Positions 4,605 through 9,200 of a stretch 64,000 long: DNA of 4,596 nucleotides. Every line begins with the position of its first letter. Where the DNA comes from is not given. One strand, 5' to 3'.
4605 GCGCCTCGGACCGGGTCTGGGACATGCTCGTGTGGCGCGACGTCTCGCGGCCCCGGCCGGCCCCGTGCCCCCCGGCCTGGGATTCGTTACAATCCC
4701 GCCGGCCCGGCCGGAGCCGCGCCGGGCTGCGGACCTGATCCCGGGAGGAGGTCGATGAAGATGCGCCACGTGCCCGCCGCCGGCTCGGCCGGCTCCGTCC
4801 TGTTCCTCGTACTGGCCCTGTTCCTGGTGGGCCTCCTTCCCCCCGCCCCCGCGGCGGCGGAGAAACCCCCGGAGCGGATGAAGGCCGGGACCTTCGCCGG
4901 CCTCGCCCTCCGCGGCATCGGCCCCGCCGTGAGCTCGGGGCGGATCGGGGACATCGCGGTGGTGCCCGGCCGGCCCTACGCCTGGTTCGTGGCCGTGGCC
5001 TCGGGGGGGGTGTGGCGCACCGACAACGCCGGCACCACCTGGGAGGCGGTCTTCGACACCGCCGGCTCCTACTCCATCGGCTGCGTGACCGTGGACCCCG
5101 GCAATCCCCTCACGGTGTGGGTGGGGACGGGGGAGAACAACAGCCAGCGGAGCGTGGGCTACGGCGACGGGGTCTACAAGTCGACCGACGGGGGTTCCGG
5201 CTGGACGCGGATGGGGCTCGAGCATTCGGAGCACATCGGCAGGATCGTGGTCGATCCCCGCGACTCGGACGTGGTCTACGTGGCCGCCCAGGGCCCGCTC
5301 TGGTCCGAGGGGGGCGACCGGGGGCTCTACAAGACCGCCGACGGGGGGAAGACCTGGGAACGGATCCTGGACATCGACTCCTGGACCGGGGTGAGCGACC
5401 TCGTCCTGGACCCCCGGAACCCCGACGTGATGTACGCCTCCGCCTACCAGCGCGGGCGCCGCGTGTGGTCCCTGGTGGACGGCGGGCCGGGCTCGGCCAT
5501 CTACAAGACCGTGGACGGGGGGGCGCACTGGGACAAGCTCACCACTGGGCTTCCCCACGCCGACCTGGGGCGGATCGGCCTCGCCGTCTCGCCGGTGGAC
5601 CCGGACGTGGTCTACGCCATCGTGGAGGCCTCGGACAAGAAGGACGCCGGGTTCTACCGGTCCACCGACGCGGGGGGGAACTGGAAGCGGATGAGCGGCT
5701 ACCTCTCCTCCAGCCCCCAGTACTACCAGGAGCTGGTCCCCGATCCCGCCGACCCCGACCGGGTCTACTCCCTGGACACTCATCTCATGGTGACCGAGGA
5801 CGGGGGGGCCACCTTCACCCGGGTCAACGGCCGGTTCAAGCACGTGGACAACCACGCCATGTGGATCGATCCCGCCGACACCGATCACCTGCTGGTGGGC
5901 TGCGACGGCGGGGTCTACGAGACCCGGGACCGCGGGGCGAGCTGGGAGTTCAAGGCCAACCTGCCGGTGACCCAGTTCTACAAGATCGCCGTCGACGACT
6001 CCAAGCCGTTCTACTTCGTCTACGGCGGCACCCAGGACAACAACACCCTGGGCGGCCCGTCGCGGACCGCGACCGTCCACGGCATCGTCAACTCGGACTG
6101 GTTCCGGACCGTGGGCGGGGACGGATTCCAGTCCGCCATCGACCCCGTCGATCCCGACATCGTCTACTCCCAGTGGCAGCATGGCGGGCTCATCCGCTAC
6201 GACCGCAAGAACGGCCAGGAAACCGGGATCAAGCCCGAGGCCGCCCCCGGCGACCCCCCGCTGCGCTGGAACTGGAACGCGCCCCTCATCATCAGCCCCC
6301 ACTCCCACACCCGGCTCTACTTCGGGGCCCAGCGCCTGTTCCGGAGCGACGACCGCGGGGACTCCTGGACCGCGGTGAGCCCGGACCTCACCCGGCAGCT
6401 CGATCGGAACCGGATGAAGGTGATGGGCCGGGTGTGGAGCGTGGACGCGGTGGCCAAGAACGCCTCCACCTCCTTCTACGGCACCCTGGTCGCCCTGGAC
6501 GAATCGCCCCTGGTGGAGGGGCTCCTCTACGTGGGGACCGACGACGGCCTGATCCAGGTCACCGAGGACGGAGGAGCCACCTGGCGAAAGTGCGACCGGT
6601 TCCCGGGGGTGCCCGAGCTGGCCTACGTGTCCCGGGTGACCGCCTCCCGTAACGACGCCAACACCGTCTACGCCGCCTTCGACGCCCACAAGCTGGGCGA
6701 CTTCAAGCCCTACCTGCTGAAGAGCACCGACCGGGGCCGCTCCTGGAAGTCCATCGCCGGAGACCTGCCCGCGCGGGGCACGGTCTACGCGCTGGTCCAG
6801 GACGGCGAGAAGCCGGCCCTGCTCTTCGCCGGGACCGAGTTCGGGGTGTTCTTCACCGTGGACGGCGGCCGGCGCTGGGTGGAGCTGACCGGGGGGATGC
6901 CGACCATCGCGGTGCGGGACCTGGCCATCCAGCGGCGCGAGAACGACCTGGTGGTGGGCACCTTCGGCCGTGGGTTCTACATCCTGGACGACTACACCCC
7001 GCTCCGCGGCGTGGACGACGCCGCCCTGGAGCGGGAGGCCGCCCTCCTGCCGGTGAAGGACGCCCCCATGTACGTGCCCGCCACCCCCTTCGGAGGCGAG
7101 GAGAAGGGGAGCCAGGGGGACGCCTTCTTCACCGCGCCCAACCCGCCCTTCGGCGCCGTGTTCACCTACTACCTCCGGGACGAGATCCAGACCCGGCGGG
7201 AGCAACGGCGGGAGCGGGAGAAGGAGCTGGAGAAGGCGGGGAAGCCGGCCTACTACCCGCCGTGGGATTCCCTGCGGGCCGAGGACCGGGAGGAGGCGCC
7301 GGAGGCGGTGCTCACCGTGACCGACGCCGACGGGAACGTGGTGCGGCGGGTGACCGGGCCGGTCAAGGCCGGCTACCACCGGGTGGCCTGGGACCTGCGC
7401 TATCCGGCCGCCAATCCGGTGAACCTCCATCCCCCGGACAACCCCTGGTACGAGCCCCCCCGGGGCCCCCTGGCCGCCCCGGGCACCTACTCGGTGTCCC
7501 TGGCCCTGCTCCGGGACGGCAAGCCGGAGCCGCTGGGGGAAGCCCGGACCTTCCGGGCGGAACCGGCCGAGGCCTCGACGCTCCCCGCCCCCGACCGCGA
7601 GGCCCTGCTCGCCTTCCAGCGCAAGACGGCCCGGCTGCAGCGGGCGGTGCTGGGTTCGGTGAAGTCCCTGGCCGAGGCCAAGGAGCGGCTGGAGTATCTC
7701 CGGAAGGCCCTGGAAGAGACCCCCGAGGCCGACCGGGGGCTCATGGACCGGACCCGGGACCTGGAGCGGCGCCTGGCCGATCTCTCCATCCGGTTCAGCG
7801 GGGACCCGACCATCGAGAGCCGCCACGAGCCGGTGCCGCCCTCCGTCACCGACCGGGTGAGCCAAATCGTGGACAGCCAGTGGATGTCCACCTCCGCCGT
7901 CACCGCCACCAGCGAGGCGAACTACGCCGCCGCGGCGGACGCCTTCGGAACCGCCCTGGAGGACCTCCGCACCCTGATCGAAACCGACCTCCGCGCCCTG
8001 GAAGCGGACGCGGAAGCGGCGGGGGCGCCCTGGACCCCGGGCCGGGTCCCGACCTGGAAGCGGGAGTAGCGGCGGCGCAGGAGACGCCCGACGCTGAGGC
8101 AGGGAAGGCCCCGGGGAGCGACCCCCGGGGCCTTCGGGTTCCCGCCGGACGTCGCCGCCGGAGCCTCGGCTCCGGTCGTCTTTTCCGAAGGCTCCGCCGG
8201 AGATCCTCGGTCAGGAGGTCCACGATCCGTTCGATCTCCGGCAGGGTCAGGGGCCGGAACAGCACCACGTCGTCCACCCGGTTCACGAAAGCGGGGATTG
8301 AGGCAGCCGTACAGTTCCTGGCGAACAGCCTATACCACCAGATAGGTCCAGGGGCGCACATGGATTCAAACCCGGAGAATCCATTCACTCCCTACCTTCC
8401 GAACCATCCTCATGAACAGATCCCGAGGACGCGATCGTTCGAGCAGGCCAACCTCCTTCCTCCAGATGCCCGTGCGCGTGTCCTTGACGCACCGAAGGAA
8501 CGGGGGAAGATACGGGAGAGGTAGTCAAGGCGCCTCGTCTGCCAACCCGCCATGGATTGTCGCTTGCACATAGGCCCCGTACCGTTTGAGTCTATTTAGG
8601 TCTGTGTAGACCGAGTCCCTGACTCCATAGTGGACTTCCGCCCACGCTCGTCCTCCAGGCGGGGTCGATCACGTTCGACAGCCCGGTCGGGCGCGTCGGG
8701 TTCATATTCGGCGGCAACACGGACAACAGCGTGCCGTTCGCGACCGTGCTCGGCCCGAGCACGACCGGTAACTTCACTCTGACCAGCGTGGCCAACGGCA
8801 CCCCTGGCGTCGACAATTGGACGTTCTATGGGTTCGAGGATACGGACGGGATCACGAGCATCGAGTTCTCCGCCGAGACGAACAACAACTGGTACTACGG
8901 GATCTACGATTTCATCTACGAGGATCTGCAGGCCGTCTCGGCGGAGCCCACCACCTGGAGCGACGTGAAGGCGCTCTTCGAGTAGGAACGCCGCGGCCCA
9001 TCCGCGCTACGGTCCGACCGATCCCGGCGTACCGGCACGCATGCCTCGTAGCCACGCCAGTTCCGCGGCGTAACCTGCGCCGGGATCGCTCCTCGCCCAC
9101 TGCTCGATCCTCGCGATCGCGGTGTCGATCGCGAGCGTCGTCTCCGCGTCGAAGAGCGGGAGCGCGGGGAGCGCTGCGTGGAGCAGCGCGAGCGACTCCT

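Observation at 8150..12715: Two identical 97-bp pieces of a second, divergent clpB allele bracket a 4.3-kb mosaic (gene remnant, intact TPR Ser/Thr kinase, oxidoreductase fragment, transposase fragment) just downstream of clpB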

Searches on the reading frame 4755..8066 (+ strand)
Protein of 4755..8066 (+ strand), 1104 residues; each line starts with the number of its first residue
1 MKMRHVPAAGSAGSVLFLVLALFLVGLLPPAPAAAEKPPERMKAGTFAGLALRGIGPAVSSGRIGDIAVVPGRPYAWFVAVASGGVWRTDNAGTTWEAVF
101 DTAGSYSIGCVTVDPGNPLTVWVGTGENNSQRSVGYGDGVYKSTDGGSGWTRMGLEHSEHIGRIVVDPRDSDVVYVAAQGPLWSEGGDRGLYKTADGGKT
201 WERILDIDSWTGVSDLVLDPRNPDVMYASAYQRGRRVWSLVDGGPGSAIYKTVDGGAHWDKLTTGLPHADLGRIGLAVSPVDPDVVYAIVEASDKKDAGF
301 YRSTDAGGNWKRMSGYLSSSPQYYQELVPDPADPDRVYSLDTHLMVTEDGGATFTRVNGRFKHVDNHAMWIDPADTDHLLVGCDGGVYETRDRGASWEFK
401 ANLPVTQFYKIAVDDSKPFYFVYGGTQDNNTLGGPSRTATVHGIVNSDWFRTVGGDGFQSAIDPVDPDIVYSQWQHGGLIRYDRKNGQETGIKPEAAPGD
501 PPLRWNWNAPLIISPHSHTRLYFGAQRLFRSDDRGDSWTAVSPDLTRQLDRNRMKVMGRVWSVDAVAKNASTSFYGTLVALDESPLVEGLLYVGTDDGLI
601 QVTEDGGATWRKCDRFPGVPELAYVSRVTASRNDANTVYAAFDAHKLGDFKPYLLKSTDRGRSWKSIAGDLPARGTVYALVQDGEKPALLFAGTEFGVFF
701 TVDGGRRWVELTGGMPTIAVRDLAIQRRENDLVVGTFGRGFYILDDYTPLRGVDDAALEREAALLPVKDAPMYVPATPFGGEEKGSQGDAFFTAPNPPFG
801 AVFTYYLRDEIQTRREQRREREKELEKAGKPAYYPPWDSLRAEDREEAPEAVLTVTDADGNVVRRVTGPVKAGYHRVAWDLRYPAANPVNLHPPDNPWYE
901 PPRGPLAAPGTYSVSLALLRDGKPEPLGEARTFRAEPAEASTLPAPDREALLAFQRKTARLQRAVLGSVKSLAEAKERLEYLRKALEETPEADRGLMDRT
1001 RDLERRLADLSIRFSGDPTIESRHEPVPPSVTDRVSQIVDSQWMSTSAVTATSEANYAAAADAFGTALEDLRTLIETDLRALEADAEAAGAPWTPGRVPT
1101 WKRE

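Call 12: search_protein_families(library=pfam, proteins=[window:4755-8066:+], max_evalue=0.01)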
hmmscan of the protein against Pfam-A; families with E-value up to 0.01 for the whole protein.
window:4755-8066:+ (1104 aa): 5 families
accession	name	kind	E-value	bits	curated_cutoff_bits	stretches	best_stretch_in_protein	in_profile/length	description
PF15902.12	Sortilin-Vps10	-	2.6e-28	99.5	33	4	140-264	3-114/446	Sortilin, neurotensin receptor 3,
PF02012.26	BNR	-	7.1e-10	37.8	27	0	192-203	1-12/12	BNR/Asp-box repeat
PF14870.12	PSII_BNR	-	1.8e-07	31.2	27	0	593-712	34-141/303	Photosynthesis system II assembly factor YCF48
PF15899.11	BNR_6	-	1.3e-05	25.3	27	0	528-539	1-12/14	BNR-Asp box repeat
PF13860.13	FlgD_ig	-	1.8e-05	25.1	27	1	846-881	20-56/79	FlgD Ig-like domain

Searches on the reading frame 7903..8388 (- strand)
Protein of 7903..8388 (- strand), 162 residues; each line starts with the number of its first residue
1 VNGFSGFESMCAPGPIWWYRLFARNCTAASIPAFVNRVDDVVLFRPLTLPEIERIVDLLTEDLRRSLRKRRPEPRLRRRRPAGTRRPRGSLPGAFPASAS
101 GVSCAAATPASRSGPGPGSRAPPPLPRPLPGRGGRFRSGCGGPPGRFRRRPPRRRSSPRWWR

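Call 12: search_protein_families(library=pfam, proteins=[window:7903-8388:-], max_evalue=0.01)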
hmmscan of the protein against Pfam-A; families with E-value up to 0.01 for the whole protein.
window:7903-8388:- (162 aa): 0 families

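Call 18: search_protein_families(library=ncbifam, proteins=[window:7903-8388:-], max_evalue=1)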
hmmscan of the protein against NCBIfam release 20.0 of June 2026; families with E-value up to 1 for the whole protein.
window:7903-8388:- (162 aa): 5 families
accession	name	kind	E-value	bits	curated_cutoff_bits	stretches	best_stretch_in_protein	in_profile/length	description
TIGR03346.1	chaperone_ClpB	equivalog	1.1e-06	27.3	1232.1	1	31-71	747-787/853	ATP-dependent chaperone ClpB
TIGR02639.1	ClpA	equivalog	0.0024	16.1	993.15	1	31-71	636-676/734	ATP-dependent Clp protease ATP-binding subunit ClpA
NF008118.0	PRK10865.1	equivalog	0.015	13.2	1417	1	31-70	750-789/857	ATP-dependent chaperone ClpB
NF033607.0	disagg_AAA_ClpG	exception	0.071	11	1900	1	31-66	778-813/932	AAA family protein disaggregase ClpG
NF033606.1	heat_AAA_ClpK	exception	0.28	8.9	1900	1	32-65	801-834/949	heat shock survival AAA family ATPase ClpK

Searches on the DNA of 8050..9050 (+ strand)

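Call 60: search_dna_similar(query=window:8286-8640:+, collection=plasmids, mode=distant, max_rows=8)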
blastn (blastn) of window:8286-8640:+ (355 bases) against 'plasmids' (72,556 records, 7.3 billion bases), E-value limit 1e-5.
No match.

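Call 61: search_rna_families(source=window, start=8050, end=9050, threshold=evalue, max_evalue=1)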
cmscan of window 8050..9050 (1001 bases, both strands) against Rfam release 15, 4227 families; matches with E-value up to 1: 1.
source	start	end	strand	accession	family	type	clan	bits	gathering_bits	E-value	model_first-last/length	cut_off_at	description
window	8104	8135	-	RF02985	ftsZ-DE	Gene; sRNA;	-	18.8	72.2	0.73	34-65/69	no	ftsZ-DE RNA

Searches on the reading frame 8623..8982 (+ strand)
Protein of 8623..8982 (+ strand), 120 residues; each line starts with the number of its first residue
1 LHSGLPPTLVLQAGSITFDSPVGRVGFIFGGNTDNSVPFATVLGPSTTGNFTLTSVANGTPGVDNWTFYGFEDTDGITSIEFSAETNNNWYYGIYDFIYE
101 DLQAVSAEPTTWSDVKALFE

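Call 12: search_protein_families(library=pfam, proteins=[window:8623-8982:+], max_evalue=0.01)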
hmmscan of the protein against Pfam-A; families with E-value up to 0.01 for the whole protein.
window:8623-8982:+ (120 aa): 1 family
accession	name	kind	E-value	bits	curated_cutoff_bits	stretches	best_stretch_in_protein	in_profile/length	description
PF24240.1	DUF7448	-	0.0084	17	27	1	62-94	70-100/104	Domain of unknown function (DUF7448)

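Call 18: search_protein_families(library=ncbifam, proteins=[window:8623-8982:+], max_evalue=1)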
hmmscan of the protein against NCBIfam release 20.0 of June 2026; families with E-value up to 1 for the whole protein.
window:8623-8982:+ (120 aa): 0 families

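Call 59: search_protein_representatives(protein=window:8623-8982:+)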
Query: 120 residues. Proteins with E-value up to 0.001 (for the whole library): 35; up to 1e-10: 15; up to 1e-30: 2. The best 35 are listed.
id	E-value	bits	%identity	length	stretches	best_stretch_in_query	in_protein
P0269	3.2e-49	182.3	99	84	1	37-120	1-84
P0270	1.7e-34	134.7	58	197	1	8-117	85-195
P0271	6.3e-27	110.3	42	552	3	13-109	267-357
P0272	6.2e-25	103.8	56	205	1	8-106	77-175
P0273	7.8e-23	97.0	49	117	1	16-113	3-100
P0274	6.9e-20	87.5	52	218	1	16-102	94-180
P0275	1.2e-18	83.5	48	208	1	8-112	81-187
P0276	1.7e-17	79.8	49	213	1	15-108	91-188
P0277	9.4e-16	74.2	48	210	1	16-101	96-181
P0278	2.1e-15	73.1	44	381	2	15-91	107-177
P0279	2.7e-15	72.7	45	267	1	8-104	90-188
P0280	1.8e-13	66.8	26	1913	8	46-99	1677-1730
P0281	4.3e-12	62.4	48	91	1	44-110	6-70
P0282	1.4e-11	60.7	45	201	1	15-112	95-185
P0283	8.3e-11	58.2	44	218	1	8-98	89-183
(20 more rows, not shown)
